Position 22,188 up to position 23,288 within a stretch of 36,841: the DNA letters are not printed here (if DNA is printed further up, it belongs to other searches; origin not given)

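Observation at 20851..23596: Two radical-SAM enzymes bracketed by two DUF5680-like paralogs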

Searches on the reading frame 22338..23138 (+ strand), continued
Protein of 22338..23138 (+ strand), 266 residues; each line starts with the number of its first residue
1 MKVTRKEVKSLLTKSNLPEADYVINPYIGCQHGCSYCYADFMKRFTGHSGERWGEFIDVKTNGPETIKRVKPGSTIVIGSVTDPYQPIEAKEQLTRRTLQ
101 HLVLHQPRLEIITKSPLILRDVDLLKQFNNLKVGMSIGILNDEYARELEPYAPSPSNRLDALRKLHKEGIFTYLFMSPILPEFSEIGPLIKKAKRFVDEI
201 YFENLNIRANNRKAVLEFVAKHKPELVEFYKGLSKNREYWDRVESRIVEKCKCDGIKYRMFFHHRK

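Call 112: search_solved_structures(query=A4, max_evalue=1, show_alignments=1)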
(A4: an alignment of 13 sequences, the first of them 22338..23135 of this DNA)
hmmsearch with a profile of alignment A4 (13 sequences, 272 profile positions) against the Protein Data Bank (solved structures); distinct sequences matched with E-value up to 1: 14.
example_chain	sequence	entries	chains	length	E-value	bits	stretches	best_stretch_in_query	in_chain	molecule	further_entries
4fhe_A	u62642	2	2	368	0.00098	21.7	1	14-184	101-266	Spore photoproduct lyase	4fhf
4fhc_A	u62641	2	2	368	0.0011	21.6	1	14-184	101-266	Spore photoproduct lyase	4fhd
4fhg_A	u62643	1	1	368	0.0011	21.5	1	14-184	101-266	Spore photoproduct lyase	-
4rh0_A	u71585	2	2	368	0.0029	20.1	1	15-184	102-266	Spore photoproduct lyase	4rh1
6efn_A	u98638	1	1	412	0.0038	19.7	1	123-180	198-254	Sporulation killing factor maturation protein SkfB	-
4k9r_A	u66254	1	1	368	0.0053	19.3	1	14-184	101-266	Spore photoproduct lyase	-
1fo5_A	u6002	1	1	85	0.089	15.2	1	172-218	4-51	THIOREDOXIN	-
8ftu_A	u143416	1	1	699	0.13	14.8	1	81-170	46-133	Protein transport protein SEC39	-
6fz6_A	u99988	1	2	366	0.14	14.6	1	24-121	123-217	Probable dual-specificity RNA methyltransferase RlmN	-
1v2z_A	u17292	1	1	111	0.25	13.8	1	186-259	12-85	circadian clock protein KaiA homolog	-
5jwr_E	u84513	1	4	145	0.26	13.7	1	186-260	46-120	Circadian clock protein KaiA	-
1q6a_A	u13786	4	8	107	0.29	13.6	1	187-259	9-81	Circadian clock protein KaiA homolog | circadian clock protein KaiA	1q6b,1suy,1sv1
7kzw_A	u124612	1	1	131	0.43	13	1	20-68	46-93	FTT_1639c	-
2a20_A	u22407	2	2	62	0.79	12.1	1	29-48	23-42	Regulating synaptic membrane exocytosis protein 2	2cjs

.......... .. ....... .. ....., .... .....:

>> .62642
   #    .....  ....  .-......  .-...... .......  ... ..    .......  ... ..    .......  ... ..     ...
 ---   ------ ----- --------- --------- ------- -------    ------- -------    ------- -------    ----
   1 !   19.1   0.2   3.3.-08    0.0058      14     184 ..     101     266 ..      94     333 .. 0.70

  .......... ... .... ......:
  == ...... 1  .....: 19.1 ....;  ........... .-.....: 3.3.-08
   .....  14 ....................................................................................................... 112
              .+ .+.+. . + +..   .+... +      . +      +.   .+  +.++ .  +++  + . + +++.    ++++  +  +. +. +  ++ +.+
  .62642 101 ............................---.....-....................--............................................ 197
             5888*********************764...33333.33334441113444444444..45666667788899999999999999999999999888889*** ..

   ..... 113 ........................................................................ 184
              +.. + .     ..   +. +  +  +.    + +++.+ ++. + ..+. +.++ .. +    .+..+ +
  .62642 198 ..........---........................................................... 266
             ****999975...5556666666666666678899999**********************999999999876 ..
